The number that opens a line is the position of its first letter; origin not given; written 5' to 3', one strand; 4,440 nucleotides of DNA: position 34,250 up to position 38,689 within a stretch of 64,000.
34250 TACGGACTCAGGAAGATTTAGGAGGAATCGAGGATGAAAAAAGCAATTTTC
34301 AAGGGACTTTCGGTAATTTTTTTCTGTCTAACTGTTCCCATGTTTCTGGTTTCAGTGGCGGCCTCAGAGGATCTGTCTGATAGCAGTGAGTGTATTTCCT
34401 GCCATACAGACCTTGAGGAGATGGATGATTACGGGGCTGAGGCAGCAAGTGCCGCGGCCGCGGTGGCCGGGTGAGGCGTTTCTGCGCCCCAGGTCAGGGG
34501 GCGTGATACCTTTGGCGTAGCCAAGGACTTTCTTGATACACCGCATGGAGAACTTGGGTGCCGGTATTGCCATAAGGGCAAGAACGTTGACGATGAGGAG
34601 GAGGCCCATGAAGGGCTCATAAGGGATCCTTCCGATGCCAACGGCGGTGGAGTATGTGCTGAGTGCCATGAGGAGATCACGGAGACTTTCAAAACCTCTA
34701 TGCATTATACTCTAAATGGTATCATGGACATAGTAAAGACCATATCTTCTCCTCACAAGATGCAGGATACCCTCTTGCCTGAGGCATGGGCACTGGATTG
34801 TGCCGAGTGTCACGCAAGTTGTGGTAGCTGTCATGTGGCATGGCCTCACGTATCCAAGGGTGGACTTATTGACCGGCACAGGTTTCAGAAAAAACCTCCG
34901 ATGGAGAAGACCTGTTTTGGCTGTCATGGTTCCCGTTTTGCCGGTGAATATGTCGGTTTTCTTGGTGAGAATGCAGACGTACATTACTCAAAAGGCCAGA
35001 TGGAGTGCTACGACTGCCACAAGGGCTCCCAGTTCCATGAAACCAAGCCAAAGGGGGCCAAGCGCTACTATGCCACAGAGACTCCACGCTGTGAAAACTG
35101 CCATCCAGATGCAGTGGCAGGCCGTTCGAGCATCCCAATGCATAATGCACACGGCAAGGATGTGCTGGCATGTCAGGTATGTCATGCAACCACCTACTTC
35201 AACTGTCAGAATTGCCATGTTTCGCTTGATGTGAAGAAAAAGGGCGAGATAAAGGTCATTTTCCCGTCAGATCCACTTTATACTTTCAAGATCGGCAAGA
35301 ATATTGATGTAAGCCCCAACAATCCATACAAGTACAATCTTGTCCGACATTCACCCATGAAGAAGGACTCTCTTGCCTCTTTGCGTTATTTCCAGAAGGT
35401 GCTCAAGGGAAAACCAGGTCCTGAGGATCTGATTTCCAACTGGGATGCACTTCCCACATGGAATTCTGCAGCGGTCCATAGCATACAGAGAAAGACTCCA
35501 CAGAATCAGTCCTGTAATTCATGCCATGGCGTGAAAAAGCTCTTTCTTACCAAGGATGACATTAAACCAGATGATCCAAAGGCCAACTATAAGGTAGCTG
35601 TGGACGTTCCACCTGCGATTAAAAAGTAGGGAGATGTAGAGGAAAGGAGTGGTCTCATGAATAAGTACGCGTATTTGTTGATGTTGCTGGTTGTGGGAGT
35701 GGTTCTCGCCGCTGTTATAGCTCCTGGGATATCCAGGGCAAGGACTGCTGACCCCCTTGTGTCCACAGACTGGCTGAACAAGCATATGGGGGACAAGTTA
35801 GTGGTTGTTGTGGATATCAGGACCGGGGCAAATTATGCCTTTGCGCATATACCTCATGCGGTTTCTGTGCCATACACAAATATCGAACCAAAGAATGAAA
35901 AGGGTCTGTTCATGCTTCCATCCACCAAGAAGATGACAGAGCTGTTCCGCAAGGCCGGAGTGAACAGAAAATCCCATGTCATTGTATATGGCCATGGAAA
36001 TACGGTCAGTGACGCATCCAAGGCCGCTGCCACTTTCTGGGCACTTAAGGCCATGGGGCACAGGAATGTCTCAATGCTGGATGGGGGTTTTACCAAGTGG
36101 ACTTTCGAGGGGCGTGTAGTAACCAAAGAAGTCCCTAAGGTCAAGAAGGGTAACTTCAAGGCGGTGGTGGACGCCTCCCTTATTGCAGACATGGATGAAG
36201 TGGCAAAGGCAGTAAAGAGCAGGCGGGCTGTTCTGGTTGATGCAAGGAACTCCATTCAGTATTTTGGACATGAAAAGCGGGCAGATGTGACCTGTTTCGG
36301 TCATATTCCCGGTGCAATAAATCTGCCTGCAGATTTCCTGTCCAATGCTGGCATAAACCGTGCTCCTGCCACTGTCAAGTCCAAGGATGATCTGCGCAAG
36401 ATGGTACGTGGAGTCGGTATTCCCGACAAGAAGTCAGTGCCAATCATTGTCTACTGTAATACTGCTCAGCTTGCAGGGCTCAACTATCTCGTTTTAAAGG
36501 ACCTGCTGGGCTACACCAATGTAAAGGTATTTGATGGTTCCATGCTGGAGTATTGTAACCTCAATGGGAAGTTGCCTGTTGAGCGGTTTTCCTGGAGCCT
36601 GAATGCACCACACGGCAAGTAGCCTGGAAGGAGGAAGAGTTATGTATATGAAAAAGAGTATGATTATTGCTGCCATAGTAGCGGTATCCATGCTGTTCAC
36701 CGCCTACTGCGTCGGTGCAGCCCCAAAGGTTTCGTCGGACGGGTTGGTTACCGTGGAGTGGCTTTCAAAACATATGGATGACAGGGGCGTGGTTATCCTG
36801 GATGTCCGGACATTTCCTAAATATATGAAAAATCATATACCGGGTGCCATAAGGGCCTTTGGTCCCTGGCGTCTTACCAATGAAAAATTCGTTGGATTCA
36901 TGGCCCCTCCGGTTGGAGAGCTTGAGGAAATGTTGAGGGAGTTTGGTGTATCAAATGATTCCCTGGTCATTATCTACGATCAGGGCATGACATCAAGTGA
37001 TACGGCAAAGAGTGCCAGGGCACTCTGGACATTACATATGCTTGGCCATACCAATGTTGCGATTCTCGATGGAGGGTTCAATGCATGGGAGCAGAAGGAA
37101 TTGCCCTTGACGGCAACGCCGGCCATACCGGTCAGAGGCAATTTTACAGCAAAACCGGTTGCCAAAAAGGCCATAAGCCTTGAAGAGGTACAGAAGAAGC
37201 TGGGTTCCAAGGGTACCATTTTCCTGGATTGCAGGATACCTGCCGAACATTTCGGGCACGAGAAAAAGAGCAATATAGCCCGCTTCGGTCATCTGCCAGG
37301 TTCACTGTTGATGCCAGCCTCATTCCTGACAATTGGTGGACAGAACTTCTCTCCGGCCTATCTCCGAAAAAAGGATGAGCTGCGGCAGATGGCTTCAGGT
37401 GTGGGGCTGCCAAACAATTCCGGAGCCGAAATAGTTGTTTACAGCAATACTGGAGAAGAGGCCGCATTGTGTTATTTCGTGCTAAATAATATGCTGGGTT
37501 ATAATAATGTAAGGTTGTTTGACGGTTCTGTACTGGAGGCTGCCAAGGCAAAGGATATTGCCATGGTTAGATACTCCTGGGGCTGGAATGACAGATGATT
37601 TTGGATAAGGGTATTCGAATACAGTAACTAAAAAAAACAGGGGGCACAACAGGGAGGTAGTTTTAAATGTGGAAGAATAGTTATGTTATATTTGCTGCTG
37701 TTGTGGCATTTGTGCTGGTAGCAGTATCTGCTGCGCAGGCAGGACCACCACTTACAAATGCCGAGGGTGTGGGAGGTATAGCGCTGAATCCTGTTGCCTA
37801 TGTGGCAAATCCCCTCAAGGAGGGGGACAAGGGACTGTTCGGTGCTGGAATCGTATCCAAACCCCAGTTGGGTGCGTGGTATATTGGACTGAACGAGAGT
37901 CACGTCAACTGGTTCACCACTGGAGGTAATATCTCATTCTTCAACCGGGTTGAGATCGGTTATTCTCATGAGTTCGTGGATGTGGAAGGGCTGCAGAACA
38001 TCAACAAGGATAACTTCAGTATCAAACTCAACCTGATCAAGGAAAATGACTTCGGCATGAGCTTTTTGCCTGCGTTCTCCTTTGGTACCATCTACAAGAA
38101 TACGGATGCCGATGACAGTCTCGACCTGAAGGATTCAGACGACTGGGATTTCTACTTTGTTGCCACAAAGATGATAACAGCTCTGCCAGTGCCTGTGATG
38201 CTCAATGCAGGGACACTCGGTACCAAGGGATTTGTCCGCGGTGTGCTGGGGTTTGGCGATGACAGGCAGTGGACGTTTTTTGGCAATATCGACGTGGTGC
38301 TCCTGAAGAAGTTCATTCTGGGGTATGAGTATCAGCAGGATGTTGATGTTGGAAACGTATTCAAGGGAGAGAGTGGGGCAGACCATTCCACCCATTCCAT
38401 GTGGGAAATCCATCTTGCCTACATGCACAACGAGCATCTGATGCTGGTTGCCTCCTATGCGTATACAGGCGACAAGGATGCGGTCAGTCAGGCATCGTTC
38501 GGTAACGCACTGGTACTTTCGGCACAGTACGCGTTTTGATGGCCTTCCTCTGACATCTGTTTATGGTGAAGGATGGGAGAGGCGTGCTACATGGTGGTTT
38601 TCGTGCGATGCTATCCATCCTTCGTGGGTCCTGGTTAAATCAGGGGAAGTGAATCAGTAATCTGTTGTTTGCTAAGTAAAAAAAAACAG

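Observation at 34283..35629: In-frame UGA plus fdhF-like SECIS hairpin joins two ORFs into a predicted selenocysteine-containing 11-haem cytochrome c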

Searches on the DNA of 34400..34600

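Call 108: search_rna_families(source=window, start=34400, end=34600, threshold=evalue, max_evalue=10)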
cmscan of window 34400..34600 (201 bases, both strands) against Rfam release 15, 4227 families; matches with E-value up to 10: 1.
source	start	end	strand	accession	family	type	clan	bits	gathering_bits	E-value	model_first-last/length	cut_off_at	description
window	34400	34569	-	RF02267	Vax2os1_2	Gene; lncRNA;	-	5.3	55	0.96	110-270/466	3'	Vax2os1 conserved region 2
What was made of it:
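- Tried and rejected: No SECIS family matched, even at E <= 10 (call 108).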

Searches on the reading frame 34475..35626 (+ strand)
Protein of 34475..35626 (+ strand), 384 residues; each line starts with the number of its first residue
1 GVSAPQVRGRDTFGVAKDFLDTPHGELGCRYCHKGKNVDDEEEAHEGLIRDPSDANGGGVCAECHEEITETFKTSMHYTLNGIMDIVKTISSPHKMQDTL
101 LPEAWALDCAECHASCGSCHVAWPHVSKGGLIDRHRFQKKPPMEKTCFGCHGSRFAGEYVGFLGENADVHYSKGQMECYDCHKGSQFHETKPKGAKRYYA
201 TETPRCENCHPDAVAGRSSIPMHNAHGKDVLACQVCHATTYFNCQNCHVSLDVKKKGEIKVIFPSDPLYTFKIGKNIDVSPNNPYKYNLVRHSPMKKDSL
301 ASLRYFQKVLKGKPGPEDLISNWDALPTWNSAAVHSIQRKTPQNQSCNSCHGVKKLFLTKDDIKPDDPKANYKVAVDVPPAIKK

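Call 77: predict_structure(alignment_id=A6)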
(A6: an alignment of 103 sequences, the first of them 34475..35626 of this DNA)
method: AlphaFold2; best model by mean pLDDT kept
length: 384 residues; sequences in the alignment: 103
mean_pLDDT: 89.6   pTM: 0.86
mean pLDDT of the five models: 89.6, 89.3, 88.2, 84.3, 82.8
residues with pLDDT >= 90: 273; 70-90: 97; 50-70: 2; < 50: 12
segments of 3 or more residues with pLDDT < 50: 1-12
pLDDT, mean of each block of 10 residues (from residue 1): 35 75 93 93 92 90 95 91 92 94 87 88 80 91 89 89 93 96 92 87 93 95 95 96 84 79 84 95 95 87 91 94 95 95 97 98 95 98 88
secondary structure, 60 per line:
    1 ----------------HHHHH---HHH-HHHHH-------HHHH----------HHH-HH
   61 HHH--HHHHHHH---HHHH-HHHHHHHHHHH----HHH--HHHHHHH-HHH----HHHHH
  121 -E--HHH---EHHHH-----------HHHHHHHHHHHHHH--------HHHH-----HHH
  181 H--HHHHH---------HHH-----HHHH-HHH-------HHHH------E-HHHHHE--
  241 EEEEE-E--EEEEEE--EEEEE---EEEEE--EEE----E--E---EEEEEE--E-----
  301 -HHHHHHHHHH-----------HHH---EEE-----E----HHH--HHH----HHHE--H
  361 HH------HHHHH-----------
elements in order: H17-21 H29-33 H41-44 H59-63 H66-72 H76-79 H81-91 H101-107 H116-120 H132-135 H147-160 H169-172 H178-181 H184-188 H206-209 H221-224 H233-237 E241-245 E250-255 E258-262 E266-270 E273-275 E287-292 H302-311 E329-331 H369-373

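Call 79: fold_search(model_id=the predicted structure, library=pdb)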
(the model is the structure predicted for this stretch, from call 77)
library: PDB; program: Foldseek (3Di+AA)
matches with E <= 10: 102; with E <= 0.001: 0
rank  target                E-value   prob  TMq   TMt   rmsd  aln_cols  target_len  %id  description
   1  1xbp_Q                1.7e+00  0.14  0.07  0.19   3.1        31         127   13  Inhibition of peptide bond formation by pleuromutilins: The structure of the 50S ribosomal subunit from Deinococcus ra (released 2005-03-01)
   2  4zda_A                2.1e+00  0.01  0.05  0.03  15.8        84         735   12  Crystal structure of isocitrate dehydrogenase in complex with isocitrate and Mn from M. smegmatis (released 2016-06-29)
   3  3swr                  2.1e+00  0.01  0.06  0.03  31.4       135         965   18  Structure of human DNMT1 (601-1600) in complex with Sinefungin (released 2011-08-10)
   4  8wr4_B                2.2e+00  0.01  0.05  0.02  24.0       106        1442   10  Structure of CbCas9-PcrIIC1 complex bound to 62-bp DNA substrate (non-targeting complex) (released 2024-06-05)
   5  7o37_f                2.3e+00  0.02  0.05  0.14  13.3        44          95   14  Murine supercomplex CIII2CIV in the assembled locked conformation (released 2021-10-13)
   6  6s3h_A                3.2e+00  0.02  0.07  0.07  11.1        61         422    8  Crystal structure of helicase Pif1 from Thermus oshimai in complex with ADP-AlF4 and (dT)7ds11bp (released 2021-01-13)
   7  6spb_S                3.6e+00  0.12  0.07  0.22   3.3        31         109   16  Pseudomonas aeruginosa 50s ribosome from a clinical isolate with a mutation in uL6 (released 2019-10-16)
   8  6s3h_B                3.6e+00  0.02  0.07  0.07  10.2        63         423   11  Crystal structure of helicase Pif1 from Thermus oshimai in complex with ADP-AlF4 and (dT)7ds11bp (released 2021-01-13)
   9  5t7v_L5               4.0e+00  0.11  0.07  0.21   2.3        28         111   14  Methicillin Resistant, Linezolid resistant Staphylococcus aureus 70S ribosome (delta S145 uL3) (released 2017-05-31)
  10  5o60_T                4.0e+00  0.10  0.07  0.21   3.1        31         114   16  Structure of the 50S large ribosomal subunit from Mycobacterium smegmatis (released 2017-07-12)
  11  5cfp_A                4.0e+00  0.03  0.07  0.12  10.1        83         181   11  Crystal structure of anemone STING (Nematostella vectensis) 'humanized' F276K in complex with 3', 3' c-di-GMP, c[G(3', (released 2015-08-26)
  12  5cfr_A                4.0e+00  0.02  0.07  0.13  10.7        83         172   11  Crystal structure of anemone STING (Nematostella vectensis) in apo 'unrotated' closed conformation (released 2015-08-26)
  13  6sj6_V                4.3e+00  0.10  0.07  0.20   2.5        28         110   14  Cryo-EM structure of 50S-RsfS complex from Staphylococcus aureus (released 2020-04-08)
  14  6spf_S                4.3e+00  0.10  0.07  0.22   3.3        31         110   16  Pseudomonas aeruginosa 70s ribosome from an aminoglycoside resistant clinical isolate (released 2019-10-23)
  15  5cfo_A                4.3e+00  0.03  0.07  0.12  10.1        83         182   11  Crystal structure of anemone STING (Nematostella vectensis) in apo 'rotated' open conformation (released 2015-08-26)
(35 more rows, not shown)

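Call 95: search_protein_representatives(alignment_id=A6)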
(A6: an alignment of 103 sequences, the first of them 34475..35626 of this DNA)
Query: 103 sequences, 366 profile positions. Proteins with E-value up to 0.001 (for the whole library): 1940; up to 1e-10: 737; up to 1e-30: 207. The best 150 are listed.
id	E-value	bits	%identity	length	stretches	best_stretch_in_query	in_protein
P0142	4.8e-148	509.6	-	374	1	1-364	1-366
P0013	6.3e-147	505.9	-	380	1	2-365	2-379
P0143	8.3e-140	482.4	-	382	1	1-364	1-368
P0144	2.5e-134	464.4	-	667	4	1-363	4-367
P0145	6.5e-134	463.1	-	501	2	1-362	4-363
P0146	8.0e-131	452.9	-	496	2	1-363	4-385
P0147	5.4e-130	450.2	-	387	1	1-365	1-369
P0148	5.6e-130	450.1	-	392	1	1-365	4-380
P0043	1.3e-127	442.4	-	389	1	10-365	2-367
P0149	8.6e-126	436.3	-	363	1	2-362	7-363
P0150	4.8e-125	433.9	-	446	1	1-364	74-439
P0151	4.9e-125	433.8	-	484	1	1-364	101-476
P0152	4.8e-124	430.6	-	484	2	1-363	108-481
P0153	2.5e-122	424.9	-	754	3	1-364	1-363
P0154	5.2e-121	420.6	-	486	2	2-365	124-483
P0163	7.4e-114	397.1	-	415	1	2-362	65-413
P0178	4.4e-102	358.3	-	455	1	1-310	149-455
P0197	4.5e-91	322.1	-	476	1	1-344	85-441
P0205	2.7e-82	293.2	-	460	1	11-362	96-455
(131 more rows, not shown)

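Call 99: find_encoding_contigs(protein=P0178, flank=1000, max_places=1)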
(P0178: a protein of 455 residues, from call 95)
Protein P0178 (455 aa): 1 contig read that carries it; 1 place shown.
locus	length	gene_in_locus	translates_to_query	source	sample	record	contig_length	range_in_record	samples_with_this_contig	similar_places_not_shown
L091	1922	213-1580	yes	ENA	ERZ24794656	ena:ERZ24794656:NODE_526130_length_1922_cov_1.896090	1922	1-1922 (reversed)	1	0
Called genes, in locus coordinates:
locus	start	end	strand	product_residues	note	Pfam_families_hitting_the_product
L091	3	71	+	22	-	?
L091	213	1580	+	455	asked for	PF14522:Cytochrome_C7 (faint), PF22113:Mtrc-MtrF_II-IV_dom (faint)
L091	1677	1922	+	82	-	?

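Call 100: find_encoding_contigs(protein=P0152, flank=1000, max_places=1)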
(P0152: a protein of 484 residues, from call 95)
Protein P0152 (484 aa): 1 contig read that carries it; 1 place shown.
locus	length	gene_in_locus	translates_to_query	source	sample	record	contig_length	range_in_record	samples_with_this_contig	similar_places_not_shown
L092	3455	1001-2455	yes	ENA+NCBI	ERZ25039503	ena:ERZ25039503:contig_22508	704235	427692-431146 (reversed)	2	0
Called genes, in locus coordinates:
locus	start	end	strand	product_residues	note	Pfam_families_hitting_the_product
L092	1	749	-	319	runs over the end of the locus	PF00248:Aldo_ket_red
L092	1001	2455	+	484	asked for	PF14522:Cytochrome_C7 (faint), PF14537:Cytochrom_c3_2 (faint)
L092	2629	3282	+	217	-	PF13187:Fer4_9 (faint), PF25160:LdpA_Fe-S-bd (faint), PF00037:Fer4 (weak), PF12797:Fer4_2 (weak), PF12838:Fer4_7 (weak), PF13183:Fer4_8 (weak), PF13247:Fer4_11, PF00037:Fer4 (weak), +2 more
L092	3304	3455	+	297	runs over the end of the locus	PF03916:NrfD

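Call 101: find_encoding_contigs(protein=P0154, flank=1000, max_places=1)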
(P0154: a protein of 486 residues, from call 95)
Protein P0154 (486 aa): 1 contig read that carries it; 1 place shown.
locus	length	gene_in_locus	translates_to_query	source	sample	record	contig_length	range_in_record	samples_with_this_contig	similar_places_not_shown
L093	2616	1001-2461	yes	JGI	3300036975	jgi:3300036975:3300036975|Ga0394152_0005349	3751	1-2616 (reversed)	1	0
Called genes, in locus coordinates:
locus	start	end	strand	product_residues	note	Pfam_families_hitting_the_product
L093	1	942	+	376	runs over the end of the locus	PF14522:Cytochrome_C7 (faint)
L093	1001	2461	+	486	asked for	PF14522:Cytochrome_C7 (faint)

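Call 103: find_encoding_contigs(protein=P0197, flank=4000, max_places=1)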
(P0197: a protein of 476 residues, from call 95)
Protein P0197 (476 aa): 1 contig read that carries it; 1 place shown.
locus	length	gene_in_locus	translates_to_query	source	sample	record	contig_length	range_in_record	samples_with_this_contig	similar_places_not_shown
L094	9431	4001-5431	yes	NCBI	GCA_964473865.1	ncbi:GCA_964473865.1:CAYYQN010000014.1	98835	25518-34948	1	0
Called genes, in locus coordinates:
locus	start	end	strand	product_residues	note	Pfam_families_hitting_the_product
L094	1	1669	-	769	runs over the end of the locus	PF01315:Ald_Xan_dh_C, PF02738:MoCoBD_1, PF20256:MoCoBD_2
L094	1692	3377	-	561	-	PF07969:Amidohydro_3 (weak), PF01979:Amidohydro_1, PF07969:Amidohydro_3 (weak), PF13382:Adenine_deam_C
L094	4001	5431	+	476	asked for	-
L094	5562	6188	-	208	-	PF09998:DUF2239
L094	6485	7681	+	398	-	PF02729:OTCace_N, PF00185:OTCace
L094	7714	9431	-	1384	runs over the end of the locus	PF05140:ResB (faint), PF01578:Cytochrom_C_asm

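Call 104: find_encoding_contigs(protein=P0163, flank=4000, max_places=1)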
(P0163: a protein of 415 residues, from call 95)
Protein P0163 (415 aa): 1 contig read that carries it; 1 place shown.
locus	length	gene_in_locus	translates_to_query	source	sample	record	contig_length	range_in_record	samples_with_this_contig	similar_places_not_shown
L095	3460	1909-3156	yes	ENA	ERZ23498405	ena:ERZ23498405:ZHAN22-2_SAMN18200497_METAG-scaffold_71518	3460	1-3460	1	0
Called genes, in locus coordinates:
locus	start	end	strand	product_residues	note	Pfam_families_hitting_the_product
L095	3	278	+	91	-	?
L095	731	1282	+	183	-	-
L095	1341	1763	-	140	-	-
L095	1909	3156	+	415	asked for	PF14522:Cytochrome_C7 (faint), PF14537:Cytochrom_c3_2 (faint), PF09699:Paired_CXXCH_1 (faint)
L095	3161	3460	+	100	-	?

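Call 105: find_encoding_contigs(protein=P0205, flank=4000, max_places=1)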
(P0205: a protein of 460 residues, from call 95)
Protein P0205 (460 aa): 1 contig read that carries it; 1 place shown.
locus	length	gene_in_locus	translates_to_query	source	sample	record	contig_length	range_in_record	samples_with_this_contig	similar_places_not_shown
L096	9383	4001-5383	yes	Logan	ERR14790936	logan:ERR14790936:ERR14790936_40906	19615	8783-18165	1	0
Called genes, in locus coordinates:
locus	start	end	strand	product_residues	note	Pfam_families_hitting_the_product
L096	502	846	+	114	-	PF00403:HMA (weak)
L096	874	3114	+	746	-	PF13715:CarbopepD_reg_2 (weak), PF00593:TonB_dep_Rec_b-barrel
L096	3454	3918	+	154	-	PF09339:HTH_IclR (faint), PF22381:Staph_reg_Sar_Rot (weak), PF12802:MarR_2, PF01047:MarR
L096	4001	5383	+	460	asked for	PF14522:Cytochrome_C7 (faint)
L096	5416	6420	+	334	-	PF00581:Rhodanese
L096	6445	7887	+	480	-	PF00860:Xan_ur_permease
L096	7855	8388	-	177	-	PF06983:3-dmu-9_3-mt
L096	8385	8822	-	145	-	PF03795:YCII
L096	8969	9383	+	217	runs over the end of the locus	-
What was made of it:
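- A Cys-type relative is also followed by a rhodanese (call 105).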

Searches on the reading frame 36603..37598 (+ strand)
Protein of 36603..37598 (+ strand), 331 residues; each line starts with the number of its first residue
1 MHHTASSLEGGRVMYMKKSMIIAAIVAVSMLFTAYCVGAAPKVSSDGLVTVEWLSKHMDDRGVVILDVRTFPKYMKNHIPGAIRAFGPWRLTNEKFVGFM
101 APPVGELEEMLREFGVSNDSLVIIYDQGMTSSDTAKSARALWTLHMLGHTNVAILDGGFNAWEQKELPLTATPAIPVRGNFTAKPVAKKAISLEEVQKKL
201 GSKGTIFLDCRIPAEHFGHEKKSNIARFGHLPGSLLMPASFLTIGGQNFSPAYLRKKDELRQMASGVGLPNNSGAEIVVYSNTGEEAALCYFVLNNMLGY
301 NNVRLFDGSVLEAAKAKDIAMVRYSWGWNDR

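Call 8: search_protein_families(library=ncbifam, proteins=[window:36603-37598:+], max_evalue=0.001)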
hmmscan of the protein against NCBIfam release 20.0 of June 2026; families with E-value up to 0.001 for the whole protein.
window:36603-37598:+ (331 aa): 6 families
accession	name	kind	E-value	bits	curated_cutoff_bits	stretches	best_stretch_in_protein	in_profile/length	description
NF008557.0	PRK11493.1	equivalog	3.2e-26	92.1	250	1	45-321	3-277/281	3-mercaptopyruvate sulfurtransferase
NF040901.1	SeO3_TeO2_ExtH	equivalog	2.9e-15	56.2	200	1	62-173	68-186/430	selenite/tellurite reduction operon rhodanese-like protein ExtH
NF041203.1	rhodanese_LYCAU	equivalog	4.1e-11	42.6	115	1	35-170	9-124/126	rhodanese-related (seleno)protein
NF001195.0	PRK00162.1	equivalog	1.2e-05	25.6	102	0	50-170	8-104/108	thiosulfate sulfurtransferase GlpE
NF006444.0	PRK08762.1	equivalog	2.1e-05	23.4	449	1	118-172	69-117/387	molybdopterin-synthase adenylyltransferase MoeB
NF045694.1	seleno_TsoB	exception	2.7e-05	22.5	805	1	48-175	45-162/572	rhodanese/DsbD fusion-like selenoprotein TsoB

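Call 9: search_protein_families(library=pfam, proteins=[window:36603-37598:+], max_evalue=0.001)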
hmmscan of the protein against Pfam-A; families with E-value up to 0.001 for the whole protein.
window:36603-37598:+ (331 aa): 1 family
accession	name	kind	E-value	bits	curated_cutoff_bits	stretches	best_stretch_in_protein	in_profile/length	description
PF00581.25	Rhodanese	-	2.4e-32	111.9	22.2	2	50-164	1-101/102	Rhodanese-like domain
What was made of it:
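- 36603..37598 (+): Exported tandem-rhodanese protein 2 (the real start is probably the internal MKKSMII, near 36648); active-site Cys replaced by Ser (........). Pfam Rhodanese, two domains (call 9).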

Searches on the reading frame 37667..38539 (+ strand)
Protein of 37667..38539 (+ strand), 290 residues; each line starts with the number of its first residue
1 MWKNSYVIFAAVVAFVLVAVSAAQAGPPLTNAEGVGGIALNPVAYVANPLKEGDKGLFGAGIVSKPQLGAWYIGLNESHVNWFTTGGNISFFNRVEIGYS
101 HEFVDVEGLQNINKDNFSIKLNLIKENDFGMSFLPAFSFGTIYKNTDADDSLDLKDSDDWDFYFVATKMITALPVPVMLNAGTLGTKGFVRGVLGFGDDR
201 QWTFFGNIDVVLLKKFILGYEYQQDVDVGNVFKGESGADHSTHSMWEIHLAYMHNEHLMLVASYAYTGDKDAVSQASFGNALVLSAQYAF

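Call 8: search_protein_families(library=ncbifam, proteins=[window:37667-38539:+], max_evalue=0.001)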
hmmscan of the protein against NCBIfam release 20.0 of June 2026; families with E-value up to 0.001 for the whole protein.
window:37667-38539:+ (290 aa): 0 families

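Call 9: search_protein_families(library=pfam, proteins=[window:37667-38539:+], max_evalue=0.001)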
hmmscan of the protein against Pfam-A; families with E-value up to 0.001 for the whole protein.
window:37667-38539:+ (290 aa): 1 family
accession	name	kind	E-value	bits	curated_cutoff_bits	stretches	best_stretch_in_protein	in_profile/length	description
PF11231.14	DUF3034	-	6.9e-17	62.3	25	1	83-269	47-240/255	Protein of unknown function (DUF3034)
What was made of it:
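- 37667..38539 (+): DUF3034 protein with a signal peptide and a C-terminal ...AQYAF; probable outer-membrane beta-barrel or channel. Pfam DUF3034 (call 9).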
